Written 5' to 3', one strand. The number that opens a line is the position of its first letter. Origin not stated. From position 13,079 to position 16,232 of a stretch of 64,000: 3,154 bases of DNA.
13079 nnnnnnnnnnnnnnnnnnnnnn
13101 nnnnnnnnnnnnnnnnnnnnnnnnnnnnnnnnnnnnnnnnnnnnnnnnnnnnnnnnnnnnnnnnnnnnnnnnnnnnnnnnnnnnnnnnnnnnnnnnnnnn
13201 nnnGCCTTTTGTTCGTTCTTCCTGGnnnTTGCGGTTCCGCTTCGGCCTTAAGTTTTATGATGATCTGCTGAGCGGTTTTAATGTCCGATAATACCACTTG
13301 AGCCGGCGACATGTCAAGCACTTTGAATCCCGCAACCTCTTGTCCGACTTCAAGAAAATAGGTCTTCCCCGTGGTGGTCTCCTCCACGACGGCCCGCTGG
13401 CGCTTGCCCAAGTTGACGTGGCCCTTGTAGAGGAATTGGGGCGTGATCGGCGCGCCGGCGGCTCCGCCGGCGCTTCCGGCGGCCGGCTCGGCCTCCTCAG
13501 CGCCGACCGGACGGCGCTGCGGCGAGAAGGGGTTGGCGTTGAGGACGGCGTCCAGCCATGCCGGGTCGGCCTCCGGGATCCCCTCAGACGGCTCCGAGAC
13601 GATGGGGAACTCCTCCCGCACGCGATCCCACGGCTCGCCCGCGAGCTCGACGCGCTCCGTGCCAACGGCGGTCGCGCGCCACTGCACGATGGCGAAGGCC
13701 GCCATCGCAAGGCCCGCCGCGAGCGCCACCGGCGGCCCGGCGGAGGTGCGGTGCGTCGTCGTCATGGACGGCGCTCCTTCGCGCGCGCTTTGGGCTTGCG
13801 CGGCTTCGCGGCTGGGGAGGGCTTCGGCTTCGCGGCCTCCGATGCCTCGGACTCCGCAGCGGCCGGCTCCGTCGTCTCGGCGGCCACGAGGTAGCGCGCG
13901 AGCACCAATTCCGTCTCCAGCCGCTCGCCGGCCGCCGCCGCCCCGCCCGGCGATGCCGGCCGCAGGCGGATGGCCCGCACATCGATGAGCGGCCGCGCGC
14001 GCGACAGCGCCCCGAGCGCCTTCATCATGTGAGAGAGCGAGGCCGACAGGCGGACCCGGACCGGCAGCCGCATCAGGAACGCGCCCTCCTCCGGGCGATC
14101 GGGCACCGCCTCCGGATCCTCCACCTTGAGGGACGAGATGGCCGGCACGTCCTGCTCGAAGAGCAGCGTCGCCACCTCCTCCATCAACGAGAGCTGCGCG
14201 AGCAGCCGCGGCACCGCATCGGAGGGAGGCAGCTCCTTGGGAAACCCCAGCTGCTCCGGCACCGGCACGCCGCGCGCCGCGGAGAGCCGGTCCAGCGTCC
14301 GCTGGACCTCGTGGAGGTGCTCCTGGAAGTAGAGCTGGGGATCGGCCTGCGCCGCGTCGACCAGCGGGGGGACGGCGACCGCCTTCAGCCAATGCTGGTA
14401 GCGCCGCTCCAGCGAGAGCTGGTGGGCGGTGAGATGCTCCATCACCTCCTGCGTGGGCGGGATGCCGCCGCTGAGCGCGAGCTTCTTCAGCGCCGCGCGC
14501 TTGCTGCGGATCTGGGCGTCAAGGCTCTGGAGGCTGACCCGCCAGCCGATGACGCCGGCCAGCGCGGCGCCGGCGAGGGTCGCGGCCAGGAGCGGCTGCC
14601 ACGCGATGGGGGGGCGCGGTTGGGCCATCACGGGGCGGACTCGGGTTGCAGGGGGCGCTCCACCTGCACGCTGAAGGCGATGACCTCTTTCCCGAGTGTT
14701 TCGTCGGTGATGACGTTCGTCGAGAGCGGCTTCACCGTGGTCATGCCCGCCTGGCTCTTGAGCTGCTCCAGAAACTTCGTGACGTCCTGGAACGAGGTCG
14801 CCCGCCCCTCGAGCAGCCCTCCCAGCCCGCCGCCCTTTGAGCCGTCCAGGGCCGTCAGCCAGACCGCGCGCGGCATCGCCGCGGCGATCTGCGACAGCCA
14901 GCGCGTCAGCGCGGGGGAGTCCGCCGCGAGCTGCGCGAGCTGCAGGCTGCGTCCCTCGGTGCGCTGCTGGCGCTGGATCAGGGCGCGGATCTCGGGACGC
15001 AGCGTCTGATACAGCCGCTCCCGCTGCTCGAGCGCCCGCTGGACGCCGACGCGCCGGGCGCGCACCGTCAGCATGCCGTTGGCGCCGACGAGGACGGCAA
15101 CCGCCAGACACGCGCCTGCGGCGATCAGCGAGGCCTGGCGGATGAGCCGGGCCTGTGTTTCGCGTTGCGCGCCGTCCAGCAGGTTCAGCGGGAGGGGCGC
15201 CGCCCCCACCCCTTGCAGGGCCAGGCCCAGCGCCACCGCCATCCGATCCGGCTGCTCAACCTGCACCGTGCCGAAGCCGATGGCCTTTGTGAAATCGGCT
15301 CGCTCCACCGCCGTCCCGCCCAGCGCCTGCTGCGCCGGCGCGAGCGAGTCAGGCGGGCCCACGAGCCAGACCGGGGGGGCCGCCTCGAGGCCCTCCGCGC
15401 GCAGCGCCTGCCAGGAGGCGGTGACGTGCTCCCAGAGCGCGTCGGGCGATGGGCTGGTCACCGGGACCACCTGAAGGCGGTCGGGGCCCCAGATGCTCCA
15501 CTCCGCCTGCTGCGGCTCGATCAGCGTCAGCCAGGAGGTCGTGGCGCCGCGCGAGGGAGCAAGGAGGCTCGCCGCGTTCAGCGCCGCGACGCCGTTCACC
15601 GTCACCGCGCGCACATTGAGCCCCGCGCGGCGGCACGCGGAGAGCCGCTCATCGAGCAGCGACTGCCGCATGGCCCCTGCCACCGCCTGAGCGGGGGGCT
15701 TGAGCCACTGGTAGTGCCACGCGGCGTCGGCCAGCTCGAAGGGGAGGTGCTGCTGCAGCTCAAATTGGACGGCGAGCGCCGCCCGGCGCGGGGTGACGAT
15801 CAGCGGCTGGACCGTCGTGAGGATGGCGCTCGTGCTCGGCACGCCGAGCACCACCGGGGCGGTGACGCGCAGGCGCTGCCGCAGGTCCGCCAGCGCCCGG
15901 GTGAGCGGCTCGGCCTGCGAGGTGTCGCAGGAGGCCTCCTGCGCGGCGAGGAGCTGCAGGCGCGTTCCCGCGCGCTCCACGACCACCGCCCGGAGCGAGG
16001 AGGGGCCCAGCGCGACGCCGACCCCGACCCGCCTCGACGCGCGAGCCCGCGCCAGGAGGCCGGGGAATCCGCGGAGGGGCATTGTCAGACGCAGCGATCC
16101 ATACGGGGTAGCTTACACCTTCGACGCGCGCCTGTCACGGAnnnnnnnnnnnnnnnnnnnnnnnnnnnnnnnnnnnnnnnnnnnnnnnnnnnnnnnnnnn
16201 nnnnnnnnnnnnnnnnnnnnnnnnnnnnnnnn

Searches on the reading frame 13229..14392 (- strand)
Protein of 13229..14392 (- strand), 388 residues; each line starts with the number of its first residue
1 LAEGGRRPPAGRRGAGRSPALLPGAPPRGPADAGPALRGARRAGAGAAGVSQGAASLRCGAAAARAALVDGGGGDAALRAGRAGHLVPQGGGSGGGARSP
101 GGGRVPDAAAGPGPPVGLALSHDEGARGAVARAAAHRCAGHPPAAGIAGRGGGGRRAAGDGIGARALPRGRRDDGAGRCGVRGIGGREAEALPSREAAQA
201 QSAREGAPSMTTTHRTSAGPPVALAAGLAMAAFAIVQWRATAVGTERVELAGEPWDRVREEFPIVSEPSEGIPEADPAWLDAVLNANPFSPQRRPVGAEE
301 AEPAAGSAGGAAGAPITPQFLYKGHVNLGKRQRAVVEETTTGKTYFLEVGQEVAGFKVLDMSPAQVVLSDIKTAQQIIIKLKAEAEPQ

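Call 5: search_protein_families(library=pfam, proteins=[window:13229-14392:-], max_evalue=0.01)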
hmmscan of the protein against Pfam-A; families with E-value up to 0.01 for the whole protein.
window:13229-14392:- (388 aa): 0 families

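Call 32: search_protein_families(library=ncbifam, proteins=[window:13229-14392:-], max_evalue=0.001)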
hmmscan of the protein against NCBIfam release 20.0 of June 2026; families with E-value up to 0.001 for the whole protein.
window:13229-14392:- (388 aa): 0 families

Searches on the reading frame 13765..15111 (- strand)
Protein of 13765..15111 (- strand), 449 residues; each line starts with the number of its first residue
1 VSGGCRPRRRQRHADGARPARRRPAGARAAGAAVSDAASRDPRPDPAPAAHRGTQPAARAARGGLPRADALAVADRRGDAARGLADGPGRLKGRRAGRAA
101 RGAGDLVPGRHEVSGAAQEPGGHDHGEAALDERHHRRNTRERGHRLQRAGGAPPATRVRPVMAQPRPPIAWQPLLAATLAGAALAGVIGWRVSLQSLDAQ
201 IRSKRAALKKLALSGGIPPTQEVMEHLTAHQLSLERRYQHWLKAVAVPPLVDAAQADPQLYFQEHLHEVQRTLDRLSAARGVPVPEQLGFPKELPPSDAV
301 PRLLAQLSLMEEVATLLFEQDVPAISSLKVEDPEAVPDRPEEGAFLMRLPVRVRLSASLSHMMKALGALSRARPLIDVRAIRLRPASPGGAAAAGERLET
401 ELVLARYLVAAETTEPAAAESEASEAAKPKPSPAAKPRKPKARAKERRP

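Call 5: search_protein_families(library=pfam, proteins=[window:13765-15111:-], max_evalue=0.01)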
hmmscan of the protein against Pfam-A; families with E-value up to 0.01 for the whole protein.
window:13765-15111:- (449 aa): 1 family
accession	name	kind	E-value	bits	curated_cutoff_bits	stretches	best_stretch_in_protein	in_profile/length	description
PF10741.14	T2SSM_b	-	0.0031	17.8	21.7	1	333-405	37-108/111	Type II secretion system (T2SS), protein M subtype b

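Call 32: search_protein_families(library=ncbifam, proteins=[window:13765-15111:-], max_evalue=0.001)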
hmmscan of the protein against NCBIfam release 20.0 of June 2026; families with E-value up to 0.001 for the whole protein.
window:13765-15111:- (449 aa): 1 family
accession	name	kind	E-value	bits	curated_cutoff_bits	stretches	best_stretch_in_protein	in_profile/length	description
NF038287.2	Amuc_1100_fam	equivalog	0.0009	18.7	180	1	257-435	97-300/326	Amuc_1100 family pilus-like protein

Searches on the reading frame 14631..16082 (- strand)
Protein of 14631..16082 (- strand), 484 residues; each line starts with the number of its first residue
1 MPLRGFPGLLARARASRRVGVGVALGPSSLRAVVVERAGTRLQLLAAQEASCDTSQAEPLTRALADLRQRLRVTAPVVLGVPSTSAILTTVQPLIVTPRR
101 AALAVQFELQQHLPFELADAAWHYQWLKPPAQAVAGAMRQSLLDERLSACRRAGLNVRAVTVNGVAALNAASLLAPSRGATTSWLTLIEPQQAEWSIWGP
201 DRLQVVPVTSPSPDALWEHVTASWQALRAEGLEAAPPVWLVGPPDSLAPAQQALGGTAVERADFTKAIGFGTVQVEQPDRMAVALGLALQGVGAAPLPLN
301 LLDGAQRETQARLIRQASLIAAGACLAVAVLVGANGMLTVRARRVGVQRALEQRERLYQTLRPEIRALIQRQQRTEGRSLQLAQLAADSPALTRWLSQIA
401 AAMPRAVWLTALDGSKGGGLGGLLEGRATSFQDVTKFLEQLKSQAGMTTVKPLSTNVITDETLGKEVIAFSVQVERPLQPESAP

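Call 5: search_protein_families(library=pfam, proteins=[window:14631-16082:-], max_evalue=0.01)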
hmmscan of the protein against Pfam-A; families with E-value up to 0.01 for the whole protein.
window:14631-16082:- (484 aa): 1 family
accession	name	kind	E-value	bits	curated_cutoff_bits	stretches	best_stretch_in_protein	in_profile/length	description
PF05137.18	PilN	-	1.4e-06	28.6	22.8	1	396-474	3-76/78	Fimbrial assembly protein (PilN)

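Call 32: search_protein_families(library=ncbifam, proteins=[window:14631-16082:-], max_evalue=0.001)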
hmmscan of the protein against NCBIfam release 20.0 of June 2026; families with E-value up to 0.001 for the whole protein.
window:14631-16082:- (484 aa): 2 families
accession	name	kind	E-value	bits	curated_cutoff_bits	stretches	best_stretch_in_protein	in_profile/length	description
NF045709.1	Amuc_1101_fam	equivalog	1.5e-18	67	650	2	49-170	43-168/608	Amuc_1101 family PilM-like pilus complex protein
TIGR01175.1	pilM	subfamily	1.9e-07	30.5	133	1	17-185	2-187/348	type IV pilus assembly protein PilM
